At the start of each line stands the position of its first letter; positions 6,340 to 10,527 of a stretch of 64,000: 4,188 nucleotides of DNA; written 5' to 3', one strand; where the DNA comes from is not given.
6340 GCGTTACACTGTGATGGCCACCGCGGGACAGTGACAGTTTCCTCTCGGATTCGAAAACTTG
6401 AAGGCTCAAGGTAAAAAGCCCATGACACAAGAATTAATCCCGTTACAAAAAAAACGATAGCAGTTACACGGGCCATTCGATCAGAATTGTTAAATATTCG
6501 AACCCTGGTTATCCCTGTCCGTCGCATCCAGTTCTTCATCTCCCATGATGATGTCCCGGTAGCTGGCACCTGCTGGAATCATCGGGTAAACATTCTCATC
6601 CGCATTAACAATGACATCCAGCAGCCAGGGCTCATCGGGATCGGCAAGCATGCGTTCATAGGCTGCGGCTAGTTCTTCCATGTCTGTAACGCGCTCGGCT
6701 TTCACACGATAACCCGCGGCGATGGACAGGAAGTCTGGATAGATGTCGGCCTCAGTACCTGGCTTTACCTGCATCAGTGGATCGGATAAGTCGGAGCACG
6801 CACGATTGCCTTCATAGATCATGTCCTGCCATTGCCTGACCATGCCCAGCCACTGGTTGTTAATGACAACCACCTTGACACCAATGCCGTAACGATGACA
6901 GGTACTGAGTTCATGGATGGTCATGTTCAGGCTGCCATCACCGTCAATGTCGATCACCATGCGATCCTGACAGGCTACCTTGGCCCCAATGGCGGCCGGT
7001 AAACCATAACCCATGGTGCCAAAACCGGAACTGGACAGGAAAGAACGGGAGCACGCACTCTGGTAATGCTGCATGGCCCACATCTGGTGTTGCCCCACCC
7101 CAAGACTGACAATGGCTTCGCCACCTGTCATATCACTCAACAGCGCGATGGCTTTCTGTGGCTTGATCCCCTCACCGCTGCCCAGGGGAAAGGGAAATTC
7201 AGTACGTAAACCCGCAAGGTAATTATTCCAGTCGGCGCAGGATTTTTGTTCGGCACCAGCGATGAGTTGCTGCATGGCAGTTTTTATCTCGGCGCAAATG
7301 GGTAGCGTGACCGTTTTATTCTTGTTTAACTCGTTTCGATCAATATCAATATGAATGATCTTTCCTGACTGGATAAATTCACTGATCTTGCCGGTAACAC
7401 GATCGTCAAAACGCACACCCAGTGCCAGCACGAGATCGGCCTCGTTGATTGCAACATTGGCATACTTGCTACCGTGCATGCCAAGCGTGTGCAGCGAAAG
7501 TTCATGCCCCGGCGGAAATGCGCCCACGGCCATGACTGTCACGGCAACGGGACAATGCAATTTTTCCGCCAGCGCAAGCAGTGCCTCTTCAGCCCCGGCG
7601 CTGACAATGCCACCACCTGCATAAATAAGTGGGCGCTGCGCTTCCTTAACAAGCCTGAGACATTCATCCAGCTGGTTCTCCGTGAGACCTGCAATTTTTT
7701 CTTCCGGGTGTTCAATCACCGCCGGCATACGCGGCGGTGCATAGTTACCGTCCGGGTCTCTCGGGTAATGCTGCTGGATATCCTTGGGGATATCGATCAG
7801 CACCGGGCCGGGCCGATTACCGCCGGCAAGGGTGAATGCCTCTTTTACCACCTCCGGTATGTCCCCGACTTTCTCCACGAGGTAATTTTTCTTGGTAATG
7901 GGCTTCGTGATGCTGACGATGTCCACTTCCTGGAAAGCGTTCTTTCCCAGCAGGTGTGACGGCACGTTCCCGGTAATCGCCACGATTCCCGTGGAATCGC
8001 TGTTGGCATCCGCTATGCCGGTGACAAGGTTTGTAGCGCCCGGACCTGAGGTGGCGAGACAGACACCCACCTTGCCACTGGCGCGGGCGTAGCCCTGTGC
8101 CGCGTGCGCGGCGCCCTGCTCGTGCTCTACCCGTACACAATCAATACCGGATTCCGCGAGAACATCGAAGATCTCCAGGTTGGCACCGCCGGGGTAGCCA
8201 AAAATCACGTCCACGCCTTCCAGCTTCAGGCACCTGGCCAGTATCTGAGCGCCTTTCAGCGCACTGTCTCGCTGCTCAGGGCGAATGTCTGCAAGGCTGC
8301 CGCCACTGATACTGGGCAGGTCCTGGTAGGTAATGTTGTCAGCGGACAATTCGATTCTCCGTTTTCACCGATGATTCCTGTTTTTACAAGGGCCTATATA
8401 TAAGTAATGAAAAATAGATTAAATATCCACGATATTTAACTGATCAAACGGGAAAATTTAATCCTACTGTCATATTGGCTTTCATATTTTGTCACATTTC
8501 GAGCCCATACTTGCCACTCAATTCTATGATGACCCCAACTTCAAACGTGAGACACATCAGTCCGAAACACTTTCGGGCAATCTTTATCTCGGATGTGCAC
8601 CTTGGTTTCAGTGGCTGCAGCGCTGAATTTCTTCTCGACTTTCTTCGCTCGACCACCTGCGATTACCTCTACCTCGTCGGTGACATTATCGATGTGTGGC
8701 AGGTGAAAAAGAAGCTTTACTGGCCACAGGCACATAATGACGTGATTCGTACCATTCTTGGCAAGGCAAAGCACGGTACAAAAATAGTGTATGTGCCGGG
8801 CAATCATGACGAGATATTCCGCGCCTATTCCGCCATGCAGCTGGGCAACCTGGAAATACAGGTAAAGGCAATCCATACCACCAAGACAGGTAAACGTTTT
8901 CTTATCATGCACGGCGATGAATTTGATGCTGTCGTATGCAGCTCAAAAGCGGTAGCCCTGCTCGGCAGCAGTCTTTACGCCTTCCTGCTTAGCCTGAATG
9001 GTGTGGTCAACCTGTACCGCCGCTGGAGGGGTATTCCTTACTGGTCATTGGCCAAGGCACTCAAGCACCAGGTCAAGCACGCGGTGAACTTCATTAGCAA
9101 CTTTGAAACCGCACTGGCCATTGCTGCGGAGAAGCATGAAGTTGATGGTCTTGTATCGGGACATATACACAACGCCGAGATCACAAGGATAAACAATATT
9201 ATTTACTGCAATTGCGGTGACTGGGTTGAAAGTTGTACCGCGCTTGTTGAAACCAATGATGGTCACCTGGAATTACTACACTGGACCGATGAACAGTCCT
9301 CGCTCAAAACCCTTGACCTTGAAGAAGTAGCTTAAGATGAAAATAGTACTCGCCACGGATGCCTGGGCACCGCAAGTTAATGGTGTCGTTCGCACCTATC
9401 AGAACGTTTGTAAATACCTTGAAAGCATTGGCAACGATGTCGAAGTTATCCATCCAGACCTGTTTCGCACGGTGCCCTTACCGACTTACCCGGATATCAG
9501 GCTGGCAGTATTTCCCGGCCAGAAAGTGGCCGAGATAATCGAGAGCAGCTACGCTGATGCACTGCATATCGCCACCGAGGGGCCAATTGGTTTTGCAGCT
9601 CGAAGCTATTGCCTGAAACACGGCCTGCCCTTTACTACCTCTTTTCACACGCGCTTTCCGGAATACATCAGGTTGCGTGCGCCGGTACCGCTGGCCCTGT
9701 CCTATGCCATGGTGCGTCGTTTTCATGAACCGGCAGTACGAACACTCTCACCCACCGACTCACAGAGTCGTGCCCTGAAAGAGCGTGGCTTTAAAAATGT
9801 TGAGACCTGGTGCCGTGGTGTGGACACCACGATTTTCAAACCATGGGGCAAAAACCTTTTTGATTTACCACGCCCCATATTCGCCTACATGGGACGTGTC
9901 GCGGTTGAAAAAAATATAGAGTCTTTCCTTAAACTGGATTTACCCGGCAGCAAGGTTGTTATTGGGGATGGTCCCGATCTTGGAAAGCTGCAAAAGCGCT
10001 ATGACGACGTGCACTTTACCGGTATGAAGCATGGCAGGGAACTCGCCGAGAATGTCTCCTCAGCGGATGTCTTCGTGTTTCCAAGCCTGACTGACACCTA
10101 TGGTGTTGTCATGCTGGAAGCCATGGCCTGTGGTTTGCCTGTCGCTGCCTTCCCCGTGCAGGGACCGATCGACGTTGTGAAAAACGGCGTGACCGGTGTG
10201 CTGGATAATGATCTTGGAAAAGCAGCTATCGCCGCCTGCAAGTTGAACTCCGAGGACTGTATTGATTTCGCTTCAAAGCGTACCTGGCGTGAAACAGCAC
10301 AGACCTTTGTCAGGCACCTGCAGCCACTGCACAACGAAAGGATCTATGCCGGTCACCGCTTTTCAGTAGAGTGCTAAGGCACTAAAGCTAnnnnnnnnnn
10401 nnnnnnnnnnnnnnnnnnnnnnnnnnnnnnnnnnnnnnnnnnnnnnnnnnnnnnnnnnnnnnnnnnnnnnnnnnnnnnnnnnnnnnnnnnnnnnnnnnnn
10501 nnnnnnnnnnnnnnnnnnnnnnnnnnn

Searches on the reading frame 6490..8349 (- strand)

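Call 6: search_protein_families(library=ncbifam, proteins=[window:6490-8349:-], max_evalue=0.00001)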
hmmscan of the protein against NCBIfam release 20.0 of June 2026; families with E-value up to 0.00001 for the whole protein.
window:6490-8349:- (619 aa): 53 families (the best 25 are shown)
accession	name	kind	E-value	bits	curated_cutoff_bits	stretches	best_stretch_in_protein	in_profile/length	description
TIGR00118.1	acolac_lg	equivalog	7.3e-195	648.6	538.35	1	31-601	1-554/557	biosynthetic-type acetolactate synthase large subunit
NF004710.0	PRK06048.1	equivalog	3.8e-184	613.2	976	1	30-601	7-557/561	acetolactate synthase large subunit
NF005651.0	PRK07418.1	subfamily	2e-179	597.7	942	1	25-602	13-580/617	acetolactate synthase large subunit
NF005860.0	PRK07789.1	equivalog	2.4e-179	597.6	881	1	25-605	28-602/615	acetolactate synthase large subunit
NF006524.0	PRK08978.1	equivalog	1.3e-175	584.8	738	1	32-601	2-544/548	acetolactate synthase 2 catalytic subunit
NF004919.0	PRK06276.1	equivalog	1.7e-173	578.1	866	1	31-604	1-560/582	acetolactate synthase large subunit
NF005228.0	PRK06725.1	equivalog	1e-171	572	991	1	30-603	15-567/571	acetolactate synthase large subunit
NF005824.0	PRK07710.1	equivalog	8.2e-167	556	976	1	25-597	11-564/573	acetolactate synthase large subunit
NF006581.0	PRK09107.1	equivalog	2.2e-163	544.8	974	1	26-609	6-581/595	acetolactate synthase 3 large subunit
NF006319.0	PRK08527.1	equivalog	9.6e-162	539.3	905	1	30-605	3-562/565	acetolactate synthase large subunit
NF006016.1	PRK08155.1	equivalog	2.5e-160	534.6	870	1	31-601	3-552/554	acetolactate synthase large subunit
NF005058.0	PRK06466.1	equivalog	6.3e-157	523.5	951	1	30-605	3-571/574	acetolactate synthase 3 large subunit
NF005584.0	PRK07282.1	equivalog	4.6e-150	500.8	970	1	28-601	7-560/566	acetolactate synthase large subunit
NF006525.0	PRK08979.1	equivalog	1.8e-146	488.9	1084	1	30-601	3-565/572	acetolactate synthase 3 large subunit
NF005409.0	PRK06965.1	equivalog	1.9e-145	485.6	1035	1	26-607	16-587/587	acetolactate synthase 3 catalytic subunit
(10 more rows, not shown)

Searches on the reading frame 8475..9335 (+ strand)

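Call 3: search_protein_families(library=pfam, proteins=[window:8475-9335:+], max_evalue=0.01)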
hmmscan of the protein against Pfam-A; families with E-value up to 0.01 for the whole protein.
window:8475-9335:+ (286 aa): 2 families
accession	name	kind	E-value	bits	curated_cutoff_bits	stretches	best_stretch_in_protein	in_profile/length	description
PF00149.33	Metallophos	-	2.7e-11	44.7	21.5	1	34-233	2-190/191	Calcineurin-like phosphoesterase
PF12850.12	Metallophos_2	-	1.5e-08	35.2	27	1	216-252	101-137/154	Calcineurin-like phosphoesterase superfamily domain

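Call 4: search_protein_families(library=ncbifam, proteins=[window:8475-9335:+], max_evalue=0.01)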
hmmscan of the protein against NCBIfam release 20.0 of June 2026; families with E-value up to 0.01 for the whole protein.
window:8475-9335:+ (286 aa): 8 families
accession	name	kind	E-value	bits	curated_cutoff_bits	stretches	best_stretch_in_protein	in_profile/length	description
TIGR01854.1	lipid_A_lpxH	equivalog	1.7e-11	43.9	190.35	1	36-263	2-230/231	UDP-2,3-diacylglucosamine diphosphatase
NF003743.0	PRK05340.1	equivalog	1.7e-11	43.8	134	1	34-150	3-119/242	UDP-2,3-diacylglucosamine diphosphatase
NF003118.0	PRK04036.1-3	equivalog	3.7e-08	32.8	445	1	21-117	214-324/481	DNA-directed DNA polymerase II small subunit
TIGR00040.1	yfcE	subfamily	2e-07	31.2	56.25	1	210-249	94-133/158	YfcE family phosphodiesterase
NF006988.0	PRK09453.1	equivalog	3.9e-07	30.1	117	1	35-152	3-110/183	phosphodiesterase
TIGR03729.1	acc_ester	subfamily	0.00054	19.4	148.25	0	37-138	4-101/239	putative phosphoesterase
NF003120.0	PRK04036.1-5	equivalog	0.0026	16.3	671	0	29-62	282-315/547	DNA-directed DNA polymerase II small subunit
TIGR04123.1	P_estr_lig_assc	hypoth_equivalog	0.0029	17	150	0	54-120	57-117/207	ligase-associated DNA damage response endonuclease PdeM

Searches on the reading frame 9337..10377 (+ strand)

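Call 3: search_protein_families(library=pfam, proteins=[window:9337-10377:+], max_evalue=0.01)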
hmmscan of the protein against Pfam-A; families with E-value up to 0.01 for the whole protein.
window:9337-10377:+ (346 aa): 4 families
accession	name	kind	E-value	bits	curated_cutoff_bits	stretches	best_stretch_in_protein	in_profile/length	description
PF13692.12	Glyco_trans_1_4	-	3.1e-20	73.3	27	1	181-297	3-133/142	Glycosyl transferases group 1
PF00534.26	Glycos_transf_1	-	6.8e-19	68.5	26.4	1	173-289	9-139/172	Glycosyl transferases group 1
PF13439.12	Glyco_transf_4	-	1e-16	61.9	28.5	1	14-165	1-169/170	Glycosyltransferase Family 4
PF20706.3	GT4-conflict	-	6.4e-06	25.8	26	1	234-276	273-315/385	Family 4 Glycosyltransferase in conflict systems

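Call 4: search_protein_families(library=ncbifam, proteins=[window:9337-10377:+], max_evalue=0.01)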
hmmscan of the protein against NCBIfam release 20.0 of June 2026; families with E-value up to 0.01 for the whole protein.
window:9337-10377:+ (346 aa): 25 families
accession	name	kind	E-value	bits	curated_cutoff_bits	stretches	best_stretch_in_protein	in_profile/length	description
NF053787.1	GlcN_PG_synth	equivalog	1.7e-15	56.8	480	1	72-298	82-316/361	N-acetylglucosaminyl phosphatidylglycerol synthase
TIGR03999.1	thiol_BshA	equivalog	2e-13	50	273.7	1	203-324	229-357/375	N-acetyl-alpha-D-glucosaminyl L-malate synthase BshA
TIGR02149.1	glgA_Coryne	subfamily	5e-12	45.7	302.4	1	228-290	269-331/391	glycogen synthase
TIGR03088.1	stp2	hypoth_equivalog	8e-12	44.9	409.05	1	207-298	233-328/374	TIGR03088 family PEP-CTERM/XrtA system glycosyltransferase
NF049988.1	MGlcDAGSynMgs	equivalog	1.7e-11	44.1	400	1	189-291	223-338/398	alpha-monoglucosyldiacylglycerol synthase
NF041876.1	EPS_EpsE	equivalog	3e-11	43.2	400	1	223-299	276-352/389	exopolysaccharide biosynthesis GT4 family glycosyltransferase EpsE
TIGR04047.1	MSMEG_0565_glyc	hypoth_equivalog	9.4e-10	38.1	259.85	1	219-322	253-365/373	MSMEG_0565 family glycosyltransferase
TIGR03449.1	mycothiol_MshA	equivalog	3.4e-09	36.1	462.5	1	224-291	285-352/406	D-inositol-3-phosphate glycosyltransferase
TIGR02472.1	sucr_P_syn_N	equivalog_domain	6.9e-09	35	576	1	241-302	339-400/439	sucrose-phosphate synthase, putative, glycosyltransferase domain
NF047684.1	TeichurnBiosyTuaC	equivalog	1e-08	34.5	550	1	179-276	219-323/391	teichuronic acid biosynthesis protein TuaC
NF053513.1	Gtran_IagA_BgsA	equivalog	1.4e-07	30.9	460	1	220-269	213-262/333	LTA glycolipid anchor biosynthesis glycosyltransferase, IagA/BgsA family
TIGR02470.1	sucr_synth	equivalog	7.5e-07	27.6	810.4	1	244-338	645-738/784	sucrose synthase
TIGR04157.1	glyco_rSAM_CFB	subfamily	2.4e-06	26.8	400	1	192-288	244-346/406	TIGR04157 family glycosyltransferase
NF038255.1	exopoly_VpsD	equivalog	2e-05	23.7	300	1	223-274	263-314/381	VpsD family glycosyltransferase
NF049987.1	DaglGlyslTfaseDgs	equivalog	2.2e-05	23.5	500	1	218-270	207-259/332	processive diacylglycerol alpha-glucosyltransferase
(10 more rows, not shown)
